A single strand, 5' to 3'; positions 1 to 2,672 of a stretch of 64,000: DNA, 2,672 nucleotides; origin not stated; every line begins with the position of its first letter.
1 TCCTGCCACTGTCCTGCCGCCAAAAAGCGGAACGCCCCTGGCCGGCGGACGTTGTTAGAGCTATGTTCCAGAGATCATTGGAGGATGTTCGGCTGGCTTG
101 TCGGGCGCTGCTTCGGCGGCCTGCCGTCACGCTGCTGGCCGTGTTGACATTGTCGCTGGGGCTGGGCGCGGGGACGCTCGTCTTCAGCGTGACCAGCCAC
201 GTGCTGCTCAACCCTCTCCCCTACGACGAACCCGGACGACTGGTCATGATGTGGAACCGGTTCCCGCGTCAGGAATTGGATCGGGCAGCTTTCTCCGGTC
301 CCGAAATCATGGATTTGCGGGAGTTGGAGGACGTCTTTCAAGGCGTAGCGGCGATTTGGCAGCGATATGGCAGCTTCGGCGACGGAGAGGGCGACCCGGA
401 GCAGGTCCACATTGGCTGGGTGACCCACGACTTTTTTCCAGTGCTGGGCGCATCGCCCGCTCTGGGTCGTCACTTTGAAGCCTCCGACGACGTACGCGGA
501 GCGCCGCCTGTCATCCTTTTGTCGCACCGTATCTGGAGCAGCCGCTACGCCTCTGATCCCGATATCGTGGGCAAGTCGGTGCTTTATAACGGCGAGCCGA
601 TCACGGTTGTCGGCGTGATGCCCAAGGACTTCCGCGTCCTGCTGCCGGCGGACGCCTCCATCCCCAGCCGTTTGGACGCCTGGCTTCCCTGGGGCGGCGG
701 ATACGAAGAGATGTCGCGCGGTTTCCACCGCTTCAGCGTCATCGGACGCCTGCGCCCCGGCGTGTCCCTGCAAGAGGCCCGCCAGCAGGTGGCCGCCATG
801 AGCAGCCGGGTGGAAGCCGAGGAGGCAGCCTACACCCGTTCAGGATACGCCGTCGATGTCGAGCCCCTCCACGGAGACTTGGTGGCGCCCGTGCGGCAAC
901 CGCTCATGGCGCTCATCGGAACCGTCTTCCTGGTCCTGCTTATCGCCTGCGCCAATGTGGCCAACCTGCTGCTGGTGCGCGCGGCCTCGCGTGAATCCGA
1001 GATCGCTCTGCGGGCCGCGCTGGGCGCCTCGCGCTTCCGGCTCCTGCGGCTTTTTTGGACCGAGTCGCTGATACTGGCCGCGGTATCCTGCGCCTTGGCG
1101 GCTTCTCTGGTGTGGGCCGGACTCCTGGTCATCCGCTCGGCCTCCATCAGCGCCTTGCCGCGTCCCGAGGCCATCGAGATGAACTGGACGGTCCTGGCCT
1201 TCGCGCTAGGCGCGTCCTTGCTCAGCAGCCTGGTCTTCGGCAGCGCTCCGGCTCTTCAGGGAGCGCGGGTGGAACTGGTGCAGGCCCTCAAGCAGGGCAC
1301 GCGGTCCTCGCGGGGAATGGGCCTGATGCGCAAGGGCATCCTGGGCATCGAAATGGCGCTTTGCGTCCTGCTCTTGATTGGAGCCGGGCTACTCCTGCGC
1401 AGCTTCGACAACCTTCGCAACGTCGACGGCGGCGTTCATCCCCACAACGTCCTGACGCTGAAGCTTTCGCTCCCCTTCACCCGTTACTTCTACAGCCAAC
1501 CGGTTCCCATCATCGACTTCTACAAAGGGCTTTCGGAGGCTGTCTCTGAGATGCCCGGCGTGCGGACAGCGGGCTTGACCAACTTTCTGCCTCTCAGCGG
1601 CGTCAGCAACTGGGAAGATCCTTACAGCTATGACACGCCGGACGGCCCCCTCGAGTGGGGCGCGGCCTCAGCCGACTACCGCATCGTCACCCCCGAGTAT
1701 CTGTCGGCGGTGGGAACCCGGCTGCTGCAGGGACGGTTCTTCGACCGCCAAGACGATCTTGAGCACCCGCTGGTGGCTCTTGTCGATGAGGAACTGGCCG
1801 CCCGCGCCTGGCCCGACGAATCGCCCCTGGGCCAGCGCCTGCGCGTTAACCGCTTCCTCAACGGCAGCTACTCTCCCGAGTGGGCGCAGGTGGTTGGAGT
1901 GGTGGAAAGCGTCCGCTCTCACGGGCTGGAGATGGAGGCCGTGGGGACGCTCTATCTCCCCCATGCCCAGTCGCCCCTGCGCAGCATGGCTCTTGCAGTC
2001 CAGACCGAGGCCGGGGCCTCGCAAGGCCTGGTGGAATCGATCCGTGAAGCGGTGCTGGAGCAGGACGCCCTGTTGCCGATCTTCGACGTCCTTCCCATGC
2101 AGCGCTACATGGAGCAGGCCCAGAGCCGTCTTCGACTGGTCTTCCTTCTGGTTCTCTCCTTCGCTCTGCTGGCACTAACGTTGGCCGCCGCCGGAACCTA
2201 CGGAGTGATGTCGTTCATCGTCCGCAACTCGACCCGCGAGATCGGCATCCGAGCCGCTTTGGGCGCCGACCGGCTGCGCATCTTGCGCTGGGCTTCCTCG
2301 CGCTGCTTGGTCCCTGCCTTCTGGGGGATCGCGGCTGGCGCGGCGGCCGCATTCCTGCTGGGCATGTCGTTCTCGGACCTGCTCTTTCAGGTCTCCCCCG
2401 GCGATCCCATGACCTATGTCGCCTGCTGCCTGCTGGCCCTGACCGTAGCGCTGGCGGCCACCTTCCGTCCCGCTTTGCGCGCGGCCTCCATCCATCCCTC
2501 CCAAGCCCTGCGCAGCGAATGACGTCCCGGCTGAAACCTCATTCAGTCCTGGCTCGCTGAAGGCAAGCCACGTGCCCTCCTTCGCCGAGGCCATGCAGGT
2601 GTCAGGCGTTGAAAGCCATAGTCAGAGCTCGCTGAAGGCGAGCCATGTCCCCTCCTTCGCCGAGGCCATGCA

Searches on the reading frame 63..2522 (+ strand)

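Call 68: search_protein_families(library=pfam, proteins=[window:63-2522:+], max_evalue=0.00001)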
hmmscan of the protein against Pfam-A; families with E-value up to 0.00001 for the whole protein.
window:63-2522:+ (819 aa): 2 families
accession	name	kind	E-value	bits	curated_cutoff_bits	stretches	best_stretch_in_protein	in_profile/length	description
PF12704.14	MacB_PCD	-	6.2e-37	128.3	27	2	23-245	1-206/207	MacB-like periplasmic core domain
PF02687.27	FtsX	-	3.8e-20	72.6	25.5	2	699-812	2-120/120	FtsX-like permease C-terminal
